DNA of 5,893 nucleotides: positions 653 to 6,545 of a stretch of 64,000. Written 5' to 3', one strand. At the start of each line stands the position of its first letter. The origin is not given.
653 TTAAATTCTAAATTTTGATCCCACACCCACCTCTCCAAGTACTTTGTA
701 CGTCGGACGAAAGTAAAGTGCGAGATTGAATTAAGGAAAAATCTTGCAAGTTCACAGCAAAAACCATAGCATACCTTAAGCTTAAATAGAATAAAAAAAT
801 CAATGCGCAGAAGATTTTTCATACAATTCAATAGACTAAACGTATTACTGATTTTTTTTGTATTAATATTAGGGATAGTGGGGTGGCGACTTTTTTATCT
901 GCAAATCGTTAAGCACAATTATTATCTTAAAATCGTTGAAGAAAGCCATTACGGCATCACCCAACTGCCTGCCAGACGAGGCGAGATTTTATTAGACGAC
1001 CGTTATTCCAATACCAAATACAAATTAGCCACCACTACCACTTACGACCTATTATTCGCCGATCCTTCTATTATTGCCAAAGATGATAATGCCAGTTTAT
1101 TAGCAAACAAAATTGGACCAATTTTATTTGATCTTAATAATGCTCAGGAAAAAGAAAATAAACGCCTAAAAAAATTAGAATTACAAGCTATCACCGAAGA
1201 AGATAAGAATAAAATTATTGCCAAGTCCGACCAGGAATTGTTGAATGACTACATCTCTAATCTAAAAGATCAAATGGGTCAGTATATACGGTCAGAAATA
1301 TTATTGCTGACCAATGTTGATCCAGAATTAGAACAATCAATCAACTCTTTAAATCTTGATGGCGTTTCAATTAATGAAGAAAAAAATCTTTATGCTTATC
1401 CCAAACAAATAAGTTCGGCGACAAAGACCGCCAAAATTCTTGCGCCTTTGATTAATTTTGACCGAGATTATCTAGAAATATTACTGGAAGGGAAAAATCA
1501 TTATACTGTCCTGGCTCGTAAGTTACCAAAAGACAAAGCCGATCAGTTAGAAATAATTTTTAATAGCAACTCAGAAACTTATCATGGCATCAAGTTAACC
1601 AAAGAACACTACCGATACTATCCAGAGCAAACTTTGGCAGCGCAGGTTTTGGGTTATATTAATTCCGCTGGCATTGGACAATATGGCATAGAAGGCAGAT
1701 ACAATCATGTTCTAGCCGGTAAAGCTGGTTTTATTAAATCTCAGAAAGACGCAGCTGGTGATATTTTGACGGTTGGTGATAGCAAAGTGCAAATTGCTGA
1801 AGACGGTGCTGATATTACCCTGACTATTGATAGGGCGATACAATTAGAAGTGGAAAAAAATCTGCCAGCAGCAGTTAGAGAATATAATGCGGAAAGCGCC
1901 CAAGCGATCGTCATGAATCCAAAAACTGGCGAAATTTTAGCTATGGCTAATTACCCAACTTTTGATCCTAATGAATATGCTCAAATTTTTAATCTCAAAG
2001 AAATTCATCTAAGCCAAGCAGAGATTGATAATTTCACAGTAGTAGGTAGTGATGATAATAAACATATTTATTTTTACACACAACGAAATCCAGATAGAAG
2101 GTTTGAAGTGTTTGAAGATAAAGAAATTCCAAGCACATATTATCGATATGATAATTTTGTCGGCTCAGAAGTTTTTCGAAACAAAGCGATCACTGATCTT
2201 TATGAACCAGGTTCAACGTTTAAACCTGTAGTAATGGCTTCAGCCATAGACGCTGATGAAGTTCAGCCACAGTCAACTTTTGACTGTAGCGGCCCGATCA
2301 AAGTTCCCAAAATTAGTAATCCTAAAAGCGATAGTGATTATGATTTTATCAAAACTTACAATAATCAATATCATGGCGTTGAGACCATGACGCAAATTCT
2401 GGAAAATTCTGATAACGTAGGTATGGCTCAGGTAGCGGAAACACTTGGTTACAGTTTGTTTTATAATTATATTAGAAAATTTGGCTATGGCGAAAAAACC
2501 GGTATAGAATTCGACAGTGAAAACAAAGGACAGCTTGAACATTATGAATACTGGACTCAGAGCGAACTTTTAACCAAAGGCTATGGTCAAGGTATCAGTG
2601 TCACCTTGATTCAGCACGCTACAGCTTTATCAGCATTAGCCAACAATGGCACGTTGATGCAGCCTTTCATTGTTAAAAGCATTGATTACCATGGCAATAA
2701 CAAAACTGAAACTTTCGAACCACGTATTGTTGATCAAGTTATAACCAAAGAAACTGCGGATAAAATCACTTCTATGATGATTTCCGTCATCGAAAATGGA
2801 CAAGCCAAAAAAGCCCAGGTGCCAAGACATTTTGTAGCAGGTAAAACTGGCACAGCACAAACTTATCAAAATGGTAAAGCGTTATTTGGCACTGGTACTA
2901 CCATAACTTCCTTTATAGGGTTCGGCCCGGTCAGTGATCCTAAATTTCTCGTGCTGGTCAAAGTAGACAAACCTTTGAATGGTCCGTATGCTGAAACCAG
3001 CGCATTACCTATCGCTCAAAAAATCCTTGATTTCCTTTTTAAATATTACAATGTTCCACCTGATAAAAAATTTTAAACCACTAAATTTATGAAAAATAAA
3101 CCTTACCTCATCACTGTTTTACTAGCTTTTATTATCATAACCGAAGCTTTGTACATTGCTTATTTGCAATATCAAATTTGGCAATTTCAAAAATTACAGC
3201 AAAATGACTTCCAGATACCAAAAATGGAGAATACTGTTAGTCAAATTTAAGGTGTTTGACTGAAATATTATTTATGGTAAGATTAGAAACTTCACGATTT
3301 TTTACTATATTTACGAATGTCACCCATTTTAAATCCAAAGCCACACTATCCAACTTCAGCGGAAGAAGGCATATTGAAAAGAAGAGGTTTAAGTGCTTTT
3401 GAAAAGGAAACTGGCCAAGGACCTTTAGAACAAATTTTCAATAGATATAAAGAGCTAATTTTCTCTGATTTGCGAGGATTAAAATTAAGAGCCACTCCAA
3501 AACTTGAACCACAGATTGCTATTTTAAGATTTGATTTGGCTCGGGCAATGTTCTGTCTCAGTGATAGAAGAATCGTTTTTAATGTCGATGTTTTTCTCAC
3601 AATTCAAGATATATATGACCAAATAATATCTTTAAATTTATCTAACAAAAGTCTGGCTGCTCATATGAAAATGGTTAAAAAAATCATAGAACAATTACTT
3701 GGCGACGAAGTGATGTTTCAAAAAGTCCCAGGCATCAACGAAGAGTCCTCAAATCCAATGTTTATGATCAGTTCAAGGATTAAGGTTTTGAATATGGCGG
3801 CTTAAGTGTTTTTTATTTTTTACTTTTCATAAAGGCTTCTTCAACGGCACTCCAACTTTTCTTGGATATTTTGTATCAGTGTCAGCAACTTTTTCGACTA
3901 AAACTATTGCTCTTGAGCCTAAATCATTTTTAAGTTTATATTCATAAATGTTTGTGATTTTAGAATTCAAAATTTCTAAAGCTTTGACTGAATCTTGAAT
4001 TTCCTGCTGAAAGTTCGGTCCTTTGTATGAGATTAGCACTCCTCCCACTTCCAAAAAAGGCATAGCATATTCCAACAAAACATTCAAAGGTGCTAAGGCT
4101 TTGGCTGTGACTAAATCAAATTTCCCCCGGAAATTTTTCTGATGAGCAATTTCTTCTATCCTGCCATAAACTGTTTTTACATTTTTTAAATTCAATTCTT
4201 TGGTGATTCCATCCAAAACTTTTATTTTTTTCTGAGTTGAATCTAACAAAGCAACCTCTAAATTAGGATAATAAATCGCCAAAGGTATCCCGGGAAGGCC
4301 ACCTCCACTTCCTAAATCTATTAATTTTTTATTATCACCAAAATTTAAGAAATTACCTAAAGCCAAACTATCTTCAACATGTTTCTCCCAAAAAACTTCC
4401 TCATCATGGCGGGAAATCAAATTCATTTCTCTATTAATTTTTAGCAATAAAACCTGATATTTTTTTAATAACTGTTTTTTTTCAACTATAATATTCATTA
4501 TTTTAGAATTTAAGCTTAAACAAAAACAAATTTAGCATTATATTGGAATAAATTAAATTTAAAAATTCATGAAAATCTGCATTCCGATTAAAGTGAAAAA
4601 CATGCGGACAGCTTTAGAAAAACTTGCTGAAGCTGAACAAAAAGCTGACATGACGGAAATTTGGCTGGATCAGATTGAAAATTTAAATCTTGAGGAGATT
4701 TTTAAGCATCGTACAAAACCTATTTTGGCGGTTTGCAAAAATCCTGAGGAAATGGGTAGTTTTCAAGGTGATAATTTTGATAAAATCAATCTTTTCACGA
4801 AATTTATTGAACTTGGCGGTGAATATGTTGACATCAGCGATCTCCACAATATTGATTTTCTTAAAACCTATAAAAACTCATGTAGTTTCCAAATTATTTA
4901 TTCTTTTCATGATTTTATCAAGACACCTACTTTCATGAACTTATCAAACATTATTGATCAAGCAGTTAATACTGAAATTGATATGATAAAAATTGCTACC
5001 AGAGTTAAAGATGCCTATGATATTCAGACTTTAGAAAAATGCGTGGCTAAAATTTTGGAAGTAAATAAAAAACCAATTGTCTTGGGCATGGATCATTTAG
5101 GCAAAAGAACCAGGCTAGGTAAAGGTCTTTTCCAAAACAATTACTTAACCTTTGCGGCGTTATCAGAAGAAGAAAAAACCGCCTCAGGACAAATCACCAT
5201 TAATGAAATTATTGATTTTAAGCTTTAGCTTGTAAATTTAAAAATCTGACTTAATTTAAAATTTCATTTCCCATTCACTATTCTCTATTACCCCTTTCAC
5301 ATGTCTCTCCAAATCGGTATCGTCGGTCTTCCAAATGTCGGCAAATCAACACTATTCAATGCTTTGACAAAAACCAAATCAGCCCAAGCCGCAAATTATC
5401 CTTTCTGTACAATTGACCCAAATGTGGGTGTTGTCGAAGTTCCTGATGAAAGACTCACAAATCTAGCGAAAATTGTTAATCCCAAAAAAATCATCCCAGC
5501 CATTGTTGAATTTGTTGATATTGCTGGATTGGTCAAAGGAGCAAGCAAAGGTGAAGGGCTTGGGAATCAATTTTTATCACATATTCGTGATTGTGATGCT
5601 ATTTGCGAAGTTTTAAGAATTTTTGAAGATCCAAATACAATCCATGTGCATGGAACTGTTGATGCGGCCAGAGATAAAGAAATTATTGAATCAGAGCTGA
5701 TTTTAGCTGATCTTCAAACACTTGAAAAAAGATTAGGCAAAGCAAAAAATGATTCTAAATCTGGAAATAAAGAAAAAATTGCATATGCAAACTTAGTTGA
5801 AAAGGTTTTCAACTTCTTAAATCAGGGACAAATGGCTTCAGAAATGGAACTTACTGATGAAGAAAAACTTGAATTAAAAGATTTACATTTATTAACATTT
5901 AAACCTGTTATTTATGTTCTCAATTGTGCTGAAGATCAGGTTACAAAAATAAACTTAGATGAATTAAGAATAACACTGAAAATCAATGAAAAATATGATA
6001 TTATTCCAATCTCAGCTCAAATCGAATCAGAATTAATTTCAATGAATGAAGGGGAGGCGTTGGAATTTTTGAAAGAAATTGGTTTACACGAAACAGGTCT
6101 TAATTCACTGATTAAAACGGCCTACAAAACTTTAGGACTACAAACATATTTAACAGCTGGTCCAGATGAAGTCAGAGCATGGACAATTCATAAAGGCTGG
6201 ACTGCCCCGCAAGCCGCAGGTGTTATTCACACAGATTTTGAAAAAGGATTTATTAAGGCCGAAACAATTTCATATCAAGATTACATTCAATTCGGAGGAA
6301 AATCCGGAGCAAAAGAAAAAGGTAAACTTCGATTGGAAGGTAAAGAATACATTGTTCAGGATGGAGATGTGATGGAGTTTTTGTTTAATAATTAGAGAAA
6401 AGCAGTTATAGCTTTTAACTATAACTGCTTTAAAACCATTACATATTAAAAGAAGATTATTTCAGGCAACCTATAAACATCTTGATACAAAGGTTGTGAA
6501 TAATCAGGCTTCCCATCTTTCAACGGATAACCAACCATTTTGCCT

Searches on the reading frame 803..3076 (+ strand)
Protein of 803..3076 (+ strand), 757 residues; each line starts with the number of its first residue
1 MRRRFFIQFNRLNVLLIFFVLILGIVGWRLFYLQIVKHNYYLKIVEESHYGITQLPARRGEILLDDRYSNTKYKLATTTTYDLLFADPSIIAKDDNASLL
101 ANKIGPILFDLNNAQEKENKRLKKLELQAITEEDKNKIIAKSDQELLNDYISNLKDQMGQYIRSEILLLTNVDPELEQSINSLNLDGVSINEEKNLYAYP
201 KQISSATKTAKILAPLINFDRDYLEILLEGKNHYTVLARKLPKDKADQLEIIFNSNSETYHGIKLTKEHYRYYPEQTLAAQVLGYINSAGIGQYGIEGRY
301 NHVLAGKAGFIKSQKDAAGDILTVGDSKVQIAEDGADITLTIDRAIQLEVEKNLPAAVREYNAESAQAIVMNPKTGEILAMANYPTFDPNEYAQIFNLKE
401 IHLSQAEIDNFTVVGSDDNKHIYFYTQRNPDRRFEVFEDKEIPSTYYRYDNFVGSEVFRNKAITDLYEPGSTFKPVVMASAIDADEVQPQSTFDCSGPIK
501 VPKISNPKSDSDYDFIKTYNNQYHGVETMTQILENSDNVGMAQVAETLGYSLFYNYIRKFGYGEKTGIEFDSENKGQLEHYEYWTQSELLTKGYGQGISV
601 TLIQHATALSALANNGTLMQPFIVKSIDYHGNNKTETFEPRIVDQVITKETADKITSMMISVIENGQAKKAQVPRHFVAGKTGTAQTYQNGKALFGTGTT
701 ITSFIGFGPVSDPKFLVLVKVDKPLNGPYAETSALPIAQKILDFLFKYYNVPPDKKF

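Call 71: search_protein_families(library=pfam, proteins=[window:803-3076:+], max_evalue=0.00001)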
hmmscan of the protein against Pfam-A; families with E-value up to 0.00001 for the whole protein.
window:803-3076:+ (757 aa): 2 families
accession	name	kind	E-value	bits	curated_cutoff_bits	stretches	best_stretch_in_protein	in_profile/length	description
PF00905.27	Transpeptidase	-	1.4e-71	241.6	22.1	1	368-742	3-298/299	Penicillin binding protein transpeptidase domain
PF03717.20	PBP_dimer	-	4.8e-11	43.8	24.4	1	56-323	3-177/180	Penicillin-binding Protein dimerisation domain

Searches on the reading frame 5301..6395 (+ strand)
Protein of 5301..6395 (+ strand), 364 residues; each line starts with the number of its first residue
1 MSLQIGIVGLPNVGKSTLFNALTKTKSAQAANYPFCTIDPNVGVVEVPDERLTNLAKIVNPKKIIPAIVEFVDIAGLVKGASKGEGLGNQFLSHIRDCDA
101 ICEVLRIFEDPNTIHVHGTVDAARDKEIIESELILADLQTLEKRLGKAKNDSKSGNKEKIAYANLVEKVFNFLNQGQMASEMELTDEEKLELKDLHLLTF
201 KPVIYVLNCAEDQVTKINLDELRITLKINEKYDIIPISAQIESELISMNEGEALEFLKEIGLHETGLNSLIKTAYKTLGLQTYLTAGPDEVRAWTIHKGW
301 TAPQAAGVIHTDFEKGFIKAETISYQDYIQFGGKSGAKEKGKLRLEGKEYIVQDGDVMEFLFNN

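Call 71: search_protein_families(library=pfam, proteins=[window:5301-6395:+], max_evalue=0.00001)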
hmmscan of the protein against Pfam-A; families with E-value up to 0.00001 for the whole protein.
window:5301-6395:+ (364 aa): 3 families
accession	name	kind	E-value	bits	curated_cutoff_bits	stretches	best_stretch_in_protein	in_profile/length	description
PF06071.19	YchF-GTPase_C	-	2.4e-39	133.8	27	1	280-363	1-84/84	Protein of unknown function (DUF933)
PF01926.29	MMR_HSR1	-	4.7e-24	85.1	21.9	1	4-109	1-87/113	50S ribosome-binding GTPase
PF02421.24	FeoB_N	-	3.4e-09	36.9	27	1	4-50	2-47/156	Ferrous iron transport protein B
